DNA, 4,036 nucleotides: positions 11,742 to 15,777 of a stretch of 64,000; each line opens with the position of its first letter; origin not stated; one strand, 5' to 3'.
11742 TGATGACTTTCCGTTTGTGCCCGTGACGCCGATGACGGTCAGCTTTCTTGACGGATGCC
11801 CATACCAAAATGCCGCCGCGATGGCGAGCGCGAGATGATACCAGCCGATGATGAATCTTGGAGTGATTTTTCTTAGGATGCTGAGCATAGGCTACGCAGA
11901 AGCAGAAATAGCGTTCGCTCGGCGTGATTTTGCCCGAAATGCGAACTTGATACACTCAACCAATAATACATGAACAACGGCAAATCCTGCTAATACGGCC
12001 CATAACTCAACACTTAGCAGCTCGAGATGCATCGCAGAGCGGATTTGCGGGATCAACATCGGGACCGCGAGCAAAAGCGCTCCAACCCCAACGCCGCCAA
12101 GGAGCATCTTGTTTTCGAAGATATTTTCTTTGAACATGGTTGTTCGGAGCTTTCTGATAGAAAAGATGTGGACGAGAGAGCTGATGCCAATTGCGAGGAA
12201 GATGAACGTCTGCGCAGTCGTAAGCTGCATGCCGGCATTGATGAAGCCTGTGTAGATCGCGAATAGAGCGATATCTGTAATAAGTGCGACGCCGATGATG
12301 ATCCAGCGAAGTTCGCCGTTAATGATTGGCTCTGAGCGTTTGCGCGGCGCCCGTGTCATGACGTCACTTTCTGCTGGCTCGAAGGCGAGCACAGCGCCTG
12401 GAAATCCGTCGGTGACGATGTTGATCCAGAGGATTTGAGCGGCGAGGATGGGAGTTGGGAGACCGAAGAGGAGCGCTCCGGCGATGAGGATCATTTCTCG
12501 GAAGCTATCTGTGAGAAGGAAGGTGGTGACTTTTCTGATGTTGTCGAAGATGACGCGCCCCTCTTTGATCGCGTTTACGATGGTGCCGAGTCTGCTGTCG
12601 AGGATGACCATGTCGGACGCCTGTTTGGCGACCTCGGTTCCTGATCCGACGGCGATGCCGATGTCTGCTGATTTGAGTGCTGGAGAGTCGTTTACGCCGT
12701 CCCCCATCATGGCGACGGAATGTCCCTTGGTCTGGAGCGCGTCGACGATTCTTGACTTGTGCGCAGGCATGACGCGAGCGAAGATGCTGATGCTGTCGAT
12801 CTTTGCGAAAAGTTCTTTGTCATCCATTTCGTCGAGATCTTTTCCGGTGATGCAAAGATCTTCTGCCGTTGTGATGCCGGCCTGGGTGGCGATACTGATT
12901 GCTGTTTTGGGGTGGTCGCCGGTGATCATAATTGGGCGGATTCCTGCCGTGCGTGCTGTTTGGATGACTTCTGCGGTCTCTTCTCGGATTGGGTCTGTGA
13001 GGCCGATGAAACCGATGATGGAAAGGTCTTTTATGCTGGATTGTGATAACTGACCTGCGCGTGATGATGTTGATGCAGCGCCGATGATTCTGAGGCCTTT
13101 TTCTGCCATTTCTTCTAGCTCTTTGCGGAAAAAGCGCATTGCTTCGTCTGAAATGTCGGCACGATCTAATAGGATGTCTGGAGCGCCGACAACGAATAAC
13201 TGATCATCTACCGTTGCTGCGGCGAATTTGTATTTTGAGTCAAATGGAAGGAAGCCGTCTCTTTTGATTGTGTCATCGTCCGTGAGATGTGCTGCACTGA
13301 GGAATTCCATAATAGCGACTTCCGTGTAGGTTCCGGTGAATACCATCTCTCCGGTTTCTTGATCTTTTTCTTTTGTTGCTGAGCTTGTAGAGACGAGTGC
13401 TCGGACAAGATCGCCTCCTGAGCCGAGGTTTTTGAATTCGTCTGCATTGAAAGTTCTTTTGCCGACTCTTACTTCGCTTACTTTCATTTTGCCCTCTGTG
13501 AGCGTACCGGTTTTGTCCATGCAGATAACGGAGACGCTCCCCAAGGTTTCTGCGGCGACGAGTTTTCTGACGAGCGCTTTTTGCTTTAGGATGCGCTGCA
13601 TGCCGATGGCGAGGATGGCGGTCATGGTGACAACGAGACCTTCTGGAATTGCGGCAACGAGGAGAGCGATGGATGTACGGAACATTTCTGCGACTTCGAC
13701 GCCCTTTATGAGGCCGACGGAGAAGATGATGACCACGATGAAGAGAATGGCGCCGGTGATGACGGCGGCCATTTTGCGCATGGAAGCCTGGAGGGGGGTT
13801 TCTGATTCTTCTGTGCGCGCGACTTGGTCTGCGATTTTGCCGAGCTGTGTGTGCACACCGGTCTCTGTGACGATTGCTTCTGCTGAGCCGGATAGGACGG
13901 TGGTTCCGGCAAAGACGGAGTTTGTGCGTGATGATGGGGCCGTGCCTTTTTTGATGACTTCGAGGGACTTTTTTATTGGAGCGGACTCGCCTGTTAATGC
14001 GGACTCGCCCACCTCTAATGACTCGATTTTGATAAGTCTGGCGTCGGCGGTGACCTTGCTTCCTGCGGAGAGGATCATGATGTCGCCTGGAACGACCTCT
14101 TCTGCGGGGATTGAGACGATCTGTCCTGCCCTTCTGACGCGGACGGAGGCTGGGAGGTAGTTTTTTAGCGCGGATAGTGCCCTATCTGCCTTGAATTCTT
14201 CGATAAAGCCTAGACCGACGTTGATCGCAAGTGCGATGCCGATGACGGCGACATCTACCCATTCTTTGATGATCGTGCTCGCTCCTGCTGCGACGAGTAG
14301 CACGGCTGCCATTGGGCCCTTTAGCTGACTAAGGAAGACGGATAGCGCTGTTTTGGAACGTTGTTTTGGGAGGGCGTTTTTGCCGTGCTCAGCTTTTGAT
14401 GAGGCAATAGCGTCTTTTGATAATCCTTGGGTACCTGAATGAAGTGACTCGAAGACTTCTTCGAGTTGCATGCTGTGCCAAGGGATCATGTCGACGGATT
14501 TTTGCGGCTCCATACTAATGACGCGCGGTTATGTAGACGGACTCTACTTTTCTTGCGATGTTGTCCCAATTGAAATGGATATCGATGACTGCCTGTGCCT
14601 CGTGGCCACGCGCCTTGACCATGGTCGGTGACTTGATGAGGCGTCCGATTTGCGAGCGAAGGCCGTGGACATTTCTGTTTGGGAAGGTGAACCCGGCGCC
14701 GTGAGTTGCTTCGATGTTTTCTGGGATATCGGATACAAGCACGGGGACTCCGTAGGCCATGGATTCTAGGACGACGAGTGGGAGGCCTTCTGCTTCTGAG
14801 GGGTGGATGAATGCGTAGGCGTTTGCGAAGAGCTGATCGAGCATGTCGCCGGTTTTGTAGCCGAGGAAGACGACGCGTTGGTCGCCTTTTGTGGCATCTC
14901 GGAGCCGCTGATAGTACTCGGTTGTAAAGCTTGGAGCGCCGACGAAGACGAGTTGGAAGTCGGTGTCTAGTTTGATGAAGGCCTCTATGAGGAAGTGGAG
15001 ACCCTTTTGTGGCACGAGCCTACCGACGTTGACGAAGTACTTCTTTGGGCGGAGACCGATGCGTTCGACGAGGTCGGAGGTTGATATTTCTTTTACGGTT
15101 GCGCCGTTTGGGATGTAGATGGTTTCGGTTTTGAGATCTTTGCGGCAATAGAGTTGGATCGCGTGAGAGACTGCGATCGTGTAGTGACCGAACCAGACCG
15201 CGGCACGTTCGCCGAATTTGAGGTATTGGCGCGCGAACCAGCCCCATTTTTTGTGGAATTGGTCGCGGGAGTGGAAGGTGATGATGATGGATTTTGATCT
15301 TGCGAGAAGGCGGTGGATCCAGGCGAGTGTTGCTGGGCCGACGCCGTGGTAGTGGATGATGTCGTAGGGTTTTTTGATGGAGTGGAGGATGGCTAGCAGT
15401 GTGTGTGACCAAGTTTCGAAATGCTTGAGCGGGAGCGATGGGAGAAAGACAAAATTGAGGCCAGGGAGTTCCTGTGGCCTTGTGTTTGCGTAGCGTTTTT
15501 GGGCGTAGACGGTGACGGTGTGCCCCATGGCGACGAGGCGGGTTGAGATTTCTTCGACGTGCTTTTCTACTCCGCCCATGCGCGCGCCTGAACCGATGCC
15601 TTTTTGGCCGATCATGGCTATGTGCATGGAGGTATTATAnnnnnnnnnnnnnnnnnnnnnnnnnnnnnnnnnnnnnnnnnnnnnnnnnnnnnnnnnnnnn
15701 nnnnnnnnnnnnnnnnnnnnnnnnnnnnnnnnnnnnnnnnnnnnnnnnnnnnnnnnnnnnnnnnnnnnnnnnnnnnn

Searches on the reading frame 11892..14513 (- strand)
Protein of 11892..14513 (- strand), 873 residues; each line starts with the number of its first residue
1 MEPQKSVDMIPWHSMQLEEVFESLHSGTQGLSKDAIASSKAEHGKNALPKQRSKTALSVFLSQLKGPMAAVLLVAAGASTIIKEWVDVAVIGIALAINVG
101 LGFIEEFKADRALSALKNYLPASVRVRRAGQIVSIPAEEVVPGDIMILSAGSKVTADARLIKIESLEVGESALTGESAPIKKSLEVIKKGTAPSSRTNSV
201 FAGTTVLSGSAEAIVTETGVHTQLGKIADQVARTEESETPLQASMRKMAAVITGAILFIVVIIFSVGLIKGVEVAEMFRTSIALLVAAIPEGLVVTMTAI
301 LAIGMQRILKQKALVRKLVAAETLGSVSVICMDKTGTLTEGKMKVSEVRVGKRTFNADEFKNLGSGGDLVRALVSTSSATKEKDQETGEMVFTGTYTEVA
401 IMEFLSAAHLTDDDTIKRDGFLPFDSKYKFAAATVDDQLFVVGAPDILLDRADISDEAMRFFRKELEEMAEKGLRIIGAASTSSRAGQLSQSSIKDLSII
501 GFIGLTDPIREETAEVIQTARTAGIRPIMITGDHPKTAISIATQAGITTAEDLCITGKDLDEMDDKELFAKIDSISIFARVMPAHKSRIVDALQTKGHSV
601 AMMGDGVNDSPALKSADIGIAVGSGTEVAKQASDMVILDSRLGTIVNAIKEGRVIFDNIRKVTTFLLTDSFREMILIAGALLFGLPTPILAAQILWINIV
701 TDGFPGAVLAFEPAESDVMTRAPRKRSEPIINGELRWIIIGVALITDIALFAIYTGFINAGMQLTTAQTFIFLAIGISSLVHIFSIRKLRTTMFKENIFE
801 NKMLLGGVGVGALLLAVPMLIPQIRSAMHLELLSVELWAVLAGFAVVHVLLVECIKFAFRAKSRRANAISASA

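Call 58: search_protein_families(library=pfam, proteins=[window:11892-14513:-], max_evalue=0.001)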
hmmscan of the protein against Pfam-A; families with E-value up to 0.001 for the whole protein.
window:11892-14513:- (873 aa): 6 families
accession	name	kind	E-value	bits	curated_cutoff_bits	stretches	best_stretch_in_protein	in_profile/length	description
PF00122.25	E1-E2_ATPase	-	1.2e-48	165.4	28.1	1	119-310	2-180/181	E1-E2 ATPase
PF00689.26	Cation_ATPase_C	-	7.6e-41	140.2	27.3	1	686-857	1-174/175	Cation transporting ATPase, C-terminus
PF00702.32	Hydrolase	-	1.5e-19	71.6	26.4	1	328-617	2-191/191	haloacid dehalogenase-like hydrolase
PF00690.31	Cation_ATPase_N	-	5.9e-17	61.5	20.4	1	12-78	1-68/69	Cation transporter/ATPase, N-terminus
PF08282.18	Hydrolase_3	-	1.6e-08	35.1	20.9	1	589-648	195-254/255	haloacid dehalogenase-like hydrolase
PF13246.12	Cation_ATPase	-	0.00028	21.3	21.7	1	378-452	5-88/91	Cation transport ATPase (P-type)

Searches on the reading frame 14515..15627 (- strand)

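Call 58: search_protein_families(library=pfam, proteins=[window:14515-15627:-], max_evalue=0.001)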
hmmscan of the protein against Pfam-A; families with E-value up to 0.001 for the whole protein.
window:14515-15627:- (370 aa): 5 families
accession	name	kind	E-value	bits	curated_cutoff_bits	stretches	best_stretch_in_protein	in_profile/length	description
PF00534.26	Glycos_transf_1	-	1.2e-26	93.7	26.4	1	194-342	14-167/172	Glycosyl transferases group 1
PF13692.12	Glyco_trans_1_4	-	8.3e-26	91.4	27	1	196-332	2-141/142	Glycosyl transferases group 1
PF13439.12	Glyco_transf_4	-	5e-21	75.9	28.5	1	17-176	1-166/170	Glycosyltransferase Family 4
PF13579.12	Glyco_trans_4_4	-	3.8e-13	50.5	29.7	1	18-175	1-158/158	Glycosyl transferase 4-like domain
PF20706.3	GT4-conflict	-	1.2e-10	41.4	26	1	200-300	202-312/385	Family 4 Glycosyltransferase in conflict systems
